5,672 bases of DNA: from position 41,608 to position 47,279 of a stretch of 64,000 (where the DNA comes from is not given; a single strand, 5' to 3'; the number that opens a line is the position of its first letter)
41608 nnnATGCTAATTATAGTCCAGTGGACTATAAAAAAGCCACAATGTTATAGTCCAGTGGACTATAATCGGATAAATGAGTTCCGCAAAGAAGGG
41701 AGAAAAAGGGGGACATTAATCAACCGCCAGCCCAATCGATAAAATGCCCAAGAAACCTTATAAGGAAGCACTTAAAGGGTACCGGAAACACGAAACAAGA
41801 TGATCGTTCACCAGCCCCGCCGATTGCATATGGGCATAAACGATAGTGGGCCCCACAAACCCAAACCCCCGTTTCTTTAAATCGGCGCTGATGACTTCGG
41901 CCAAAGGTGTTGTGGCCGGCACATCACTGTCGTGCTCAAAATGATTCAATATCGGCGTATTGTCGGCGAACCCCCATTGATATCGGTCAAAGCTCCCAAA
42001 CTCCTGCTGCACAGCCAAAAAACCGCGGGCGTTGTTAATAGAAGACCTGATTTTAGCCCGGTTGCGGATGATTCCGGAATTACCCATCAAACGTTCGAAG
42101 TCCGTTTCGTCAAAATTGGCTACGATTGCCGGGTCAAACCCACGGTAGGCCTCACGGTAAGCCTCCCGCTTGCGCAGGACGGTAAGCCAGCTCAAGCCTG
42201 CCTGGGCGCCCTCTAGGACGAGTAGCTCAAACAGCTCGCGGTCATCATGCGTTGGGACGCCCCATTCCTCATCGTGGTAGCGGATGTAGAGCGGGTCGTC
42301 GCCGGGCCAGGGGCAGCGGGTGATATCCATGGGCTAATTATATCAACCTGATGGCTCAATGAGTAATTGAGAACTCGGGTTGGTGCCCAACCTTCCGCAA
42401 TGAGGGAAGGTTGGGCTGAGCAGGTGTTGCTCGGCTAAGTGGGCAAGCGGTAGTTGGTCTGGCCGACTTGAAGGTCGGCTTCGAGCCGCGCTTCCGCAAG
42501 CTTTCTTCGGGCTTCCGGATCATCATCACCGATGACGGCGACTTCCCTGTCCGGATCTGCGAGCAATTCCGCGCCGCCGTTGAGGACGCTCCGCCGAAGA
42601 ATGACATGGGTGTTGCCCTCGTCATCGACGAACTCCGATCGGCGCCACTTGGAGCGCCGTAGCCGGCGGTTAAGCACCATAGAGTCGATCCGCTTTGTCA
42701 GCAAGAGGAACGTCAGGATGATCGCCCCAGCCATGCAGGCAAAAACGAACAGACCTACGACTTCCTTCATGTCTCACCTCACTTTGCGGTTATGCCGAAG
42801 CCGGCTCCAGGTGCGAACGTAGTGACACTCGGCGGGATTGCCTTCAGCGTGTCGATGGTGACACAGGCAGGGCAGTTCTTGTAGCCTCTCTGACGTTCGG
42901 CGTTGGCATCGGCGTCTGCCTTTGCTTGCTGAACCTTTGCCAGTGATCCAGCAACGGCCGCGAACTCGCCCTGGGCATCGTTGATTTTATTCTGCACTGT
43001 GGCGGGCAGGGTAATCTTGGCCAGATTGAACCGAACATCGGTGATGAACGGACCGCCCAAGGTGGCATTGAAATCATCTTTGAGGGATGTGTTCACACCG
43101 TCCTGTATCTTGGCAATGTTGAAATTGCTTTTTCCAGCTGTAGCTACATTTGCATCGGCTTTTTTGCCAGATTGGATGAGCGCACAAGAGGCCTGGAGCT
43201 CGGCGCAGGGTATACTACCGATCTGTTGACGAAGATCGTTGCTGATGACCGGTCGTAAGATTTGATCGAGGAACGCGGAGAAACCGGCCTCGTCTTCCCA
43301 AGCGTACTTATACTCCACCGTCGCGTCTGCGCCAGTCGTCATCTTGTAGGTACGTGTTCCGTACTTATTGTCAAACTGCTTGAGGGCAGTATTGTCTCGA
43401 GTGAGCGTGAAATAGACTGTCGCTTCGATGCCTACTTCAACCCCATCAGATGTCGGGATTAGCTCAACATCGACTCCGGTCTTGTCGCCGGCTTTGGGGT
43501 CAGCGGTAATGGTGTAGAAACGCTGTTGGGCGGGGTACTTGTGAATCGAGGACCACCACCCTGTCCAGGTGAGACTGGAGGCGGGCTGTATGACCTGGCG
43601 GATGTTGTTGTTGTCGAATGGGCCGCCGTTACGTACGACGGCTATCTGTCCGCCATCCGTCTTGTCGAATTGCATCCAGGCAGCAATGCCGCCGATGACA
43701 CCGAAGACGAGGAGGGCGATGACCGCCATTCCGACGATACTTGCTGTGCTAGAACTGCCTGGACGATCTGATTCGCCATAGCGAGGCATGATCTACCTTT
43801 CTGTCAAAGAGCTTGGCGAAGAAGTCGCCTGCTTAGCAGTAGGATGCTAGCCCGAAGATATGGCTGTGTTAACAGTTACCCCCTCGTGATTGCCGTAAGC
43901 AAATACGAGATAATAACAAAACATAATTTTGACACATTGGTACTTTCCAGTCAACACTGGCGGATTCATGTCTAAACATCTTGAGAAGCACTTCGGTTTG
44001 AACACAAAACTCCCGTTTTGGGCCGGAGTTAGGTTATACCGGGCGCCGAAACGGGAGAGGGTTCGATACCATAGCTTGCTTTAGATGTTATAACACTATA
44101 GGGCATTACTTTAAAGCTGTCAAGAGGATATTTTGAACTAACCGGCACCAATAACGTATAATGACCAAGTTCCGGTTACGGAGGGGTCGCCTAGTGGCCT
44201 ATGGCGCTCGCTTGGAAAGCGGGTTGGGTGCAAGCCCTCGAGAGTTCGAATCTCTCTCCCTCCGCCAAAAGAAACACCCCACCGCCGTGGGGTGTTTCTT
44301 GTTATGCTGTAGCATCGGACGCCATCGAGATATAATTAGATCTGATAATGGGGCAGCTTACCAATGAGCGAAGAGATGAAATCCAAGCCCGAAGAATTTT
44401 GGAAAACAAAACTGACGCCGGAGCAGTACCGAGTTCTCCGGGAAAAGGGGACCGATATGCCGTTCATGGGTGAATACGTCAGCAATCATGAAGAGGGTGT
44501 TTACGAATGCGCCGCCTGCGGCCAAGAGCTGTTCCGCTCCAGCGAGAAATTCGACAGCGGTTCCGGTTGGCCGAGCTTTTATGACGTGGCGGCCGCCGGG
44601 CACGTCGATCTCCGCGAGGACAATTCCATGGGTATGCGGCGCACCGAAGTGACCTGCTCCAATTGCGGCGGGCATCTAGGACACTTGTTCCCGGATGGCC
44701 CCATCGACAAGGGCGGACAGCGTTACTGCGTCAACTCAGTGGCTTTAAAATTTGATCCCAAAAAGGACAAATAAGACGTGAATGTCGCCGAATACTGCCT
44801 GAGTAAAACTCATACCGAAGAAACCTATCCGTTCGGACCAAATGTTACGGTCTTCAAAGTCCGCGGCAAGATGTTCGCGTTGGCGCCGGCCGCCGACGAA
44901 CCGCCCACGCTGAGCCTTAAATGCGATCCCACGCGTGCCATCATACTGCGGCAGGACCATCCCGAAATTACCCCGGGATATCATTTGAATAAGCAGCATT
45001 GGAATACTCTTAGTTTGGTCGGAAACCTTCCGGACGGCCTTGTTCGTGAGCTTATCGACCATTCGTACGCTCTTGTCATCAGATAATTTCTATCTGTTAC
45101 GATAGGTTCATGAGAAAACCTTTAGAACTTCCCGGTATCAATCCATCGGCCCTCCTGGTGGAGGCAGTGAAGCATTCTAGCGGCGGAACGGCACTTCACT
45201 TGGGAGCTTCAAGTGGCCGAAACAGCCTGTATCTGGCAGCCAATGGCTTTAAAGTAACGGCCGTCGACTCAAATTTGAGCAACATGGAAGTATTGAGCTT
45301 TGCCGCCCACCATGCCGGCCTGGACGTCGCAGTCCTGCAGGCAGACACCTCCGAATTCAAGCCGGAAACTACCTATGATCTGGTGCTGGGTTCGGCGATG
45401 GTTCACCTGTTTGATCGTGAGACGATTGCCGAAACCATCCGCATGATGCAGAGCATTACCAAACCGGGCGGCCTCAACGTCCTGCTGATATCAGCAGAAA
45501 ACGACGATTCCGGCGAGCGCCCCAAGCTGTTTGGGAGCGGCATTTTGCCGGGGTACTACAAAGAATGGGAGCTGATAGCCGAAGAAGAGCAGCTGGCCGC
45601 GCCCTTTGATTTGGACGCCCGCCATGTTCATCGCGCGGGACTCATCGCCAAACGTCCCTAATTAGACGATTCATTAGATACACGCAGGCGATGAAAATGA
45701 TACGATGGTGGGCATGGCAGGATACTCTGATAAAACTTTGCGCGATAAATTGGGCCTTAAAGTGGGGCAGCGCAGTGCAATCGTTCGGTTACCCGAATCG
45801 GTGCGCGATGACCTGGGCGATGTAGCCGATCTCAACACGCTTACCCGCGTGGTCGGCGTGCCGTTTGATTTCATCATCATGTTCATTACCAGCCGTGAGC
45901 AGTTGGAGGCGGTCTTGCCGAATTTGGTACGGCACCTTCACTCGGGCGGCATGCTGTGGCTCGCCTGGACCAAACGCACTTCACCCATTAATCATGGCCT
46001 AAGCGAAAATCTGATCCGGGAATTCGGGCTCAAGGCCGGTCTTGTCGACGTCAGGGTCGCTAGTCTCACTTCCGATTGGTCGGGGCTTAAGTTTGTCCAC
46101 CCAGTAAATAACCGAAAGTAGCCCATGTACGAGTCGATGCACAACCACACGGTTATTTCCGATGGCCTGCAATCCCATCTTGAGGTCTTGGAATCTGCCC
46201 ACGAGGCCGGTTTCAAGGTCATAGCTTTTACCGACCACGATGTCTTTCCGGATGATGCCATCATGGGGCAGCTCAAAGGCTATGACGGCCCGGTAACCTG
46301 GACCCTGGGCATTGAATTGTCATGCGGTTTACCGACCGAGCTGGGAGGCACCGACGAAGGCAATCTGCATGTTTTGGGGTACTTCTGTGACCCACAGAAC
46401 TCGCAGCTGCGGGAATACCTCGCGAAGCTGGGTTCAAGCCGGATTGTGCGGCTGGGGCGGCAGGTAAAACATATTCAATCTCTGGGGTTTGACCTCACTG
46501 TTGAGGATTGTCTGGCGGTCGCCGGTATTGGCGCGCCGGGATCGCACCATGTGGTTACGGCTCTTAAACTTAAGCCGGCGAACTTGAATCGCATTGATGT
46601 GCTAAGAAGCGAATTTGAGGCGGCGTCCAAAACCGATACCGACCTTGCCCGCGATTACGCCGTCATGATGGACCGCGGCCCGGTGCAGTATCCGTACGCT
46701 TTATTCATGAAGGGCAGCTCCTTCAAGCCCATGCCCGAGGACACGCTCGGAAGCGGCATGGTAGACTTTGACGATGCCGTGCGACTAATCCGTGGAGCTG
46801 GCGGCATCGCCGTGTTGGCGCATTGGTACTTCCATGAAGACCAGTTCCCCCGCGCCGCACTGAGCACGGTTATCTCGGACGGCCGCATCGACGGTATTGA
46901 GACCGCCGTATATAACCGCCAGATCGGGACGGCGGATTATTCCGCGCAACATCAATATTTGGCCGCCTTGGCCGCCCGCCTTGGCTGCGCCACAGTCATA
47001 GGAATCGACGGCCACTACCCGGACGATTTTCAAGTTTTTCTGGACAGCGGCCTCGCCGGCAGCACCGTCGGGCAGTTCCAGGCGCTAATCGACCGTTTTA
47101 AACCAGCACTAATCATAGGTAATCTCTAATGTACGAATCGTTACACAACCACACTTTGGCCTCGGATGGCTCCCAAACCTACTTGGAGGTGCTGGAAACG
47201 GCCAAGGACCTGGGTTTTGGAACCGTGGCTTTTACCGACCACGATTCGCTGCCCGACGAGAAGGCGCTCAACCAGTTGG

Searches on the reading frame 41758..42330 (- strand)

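Call 67: search_protein_families(library=pfam, proteins=[window:41758-42330:-], max_evalue=0.00001)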
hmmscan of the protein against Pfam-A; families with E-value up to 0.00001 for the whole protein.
window:41758-42330:- (190 aa): 1 family
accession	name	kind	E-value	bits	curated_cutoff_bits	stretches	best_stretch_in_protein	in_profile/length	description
PF03352.18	Adenine_glyco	-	3.6e-80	268.4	25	1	8-183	1-176/177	Methyladenine glycosylase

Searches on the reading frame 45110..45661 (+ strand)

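Call 67: search_protein_families(library=pfam, proteins=[window:45110-45661:+], max_evalue=0.00001)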
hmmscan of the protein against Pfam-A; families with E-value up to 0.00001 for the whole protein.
window:45110-45661:+ (183 aa): 4 families
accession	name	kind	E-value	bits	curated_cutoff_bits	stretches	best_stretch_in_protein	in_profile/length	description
PF03848.20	TehB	-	1.2e-23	84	20.4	1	16-163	22-173/193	Tellurite resistance protein TehB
PF13649.12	Methyltransf_25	-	9e-12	46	27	1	29-121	2-97/97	Methyltransferase domain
PF08241.18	Methyltransf_11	-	5.1e-09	37.1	21.2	1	29-122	1-92/95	Methyltransferase domain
PF13489.12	Methyltransf_23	-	2.2e-08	34.4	27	1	21-163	19-142/164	Methyltransferase domain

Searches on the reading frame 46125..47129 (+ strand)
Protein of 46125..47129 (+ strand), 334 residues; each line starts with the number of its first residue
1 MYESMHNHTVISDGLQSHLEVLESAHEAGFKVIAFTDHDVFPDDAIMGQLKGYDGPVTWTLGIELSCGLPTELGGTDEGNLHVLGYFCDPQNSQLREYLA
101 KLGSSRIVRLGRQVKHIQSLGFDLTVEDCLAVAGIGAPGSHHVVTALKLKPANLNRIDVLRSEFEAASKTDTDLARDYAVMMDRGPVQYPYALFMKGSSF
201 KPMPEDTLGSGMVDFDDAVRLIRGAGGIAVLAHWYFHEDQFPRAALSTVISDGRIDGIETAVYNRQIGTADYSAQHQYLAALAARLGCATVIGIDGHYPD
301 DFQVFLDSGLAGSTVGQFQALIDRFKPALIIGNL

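Call 3: search_protein_families(library=pfam, proteins=[window:46125-47129:+], max_evalue=10)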
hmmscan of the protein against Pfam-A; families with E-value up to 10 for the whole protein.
window:46125-47129:+ (334 aa): 1 family
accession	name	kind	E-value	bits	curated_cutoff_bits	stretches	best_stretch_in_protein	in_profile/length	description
PF02811.25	PHP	-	2.6e-05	25.1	26.4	1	5-58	2-56/164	PHP domain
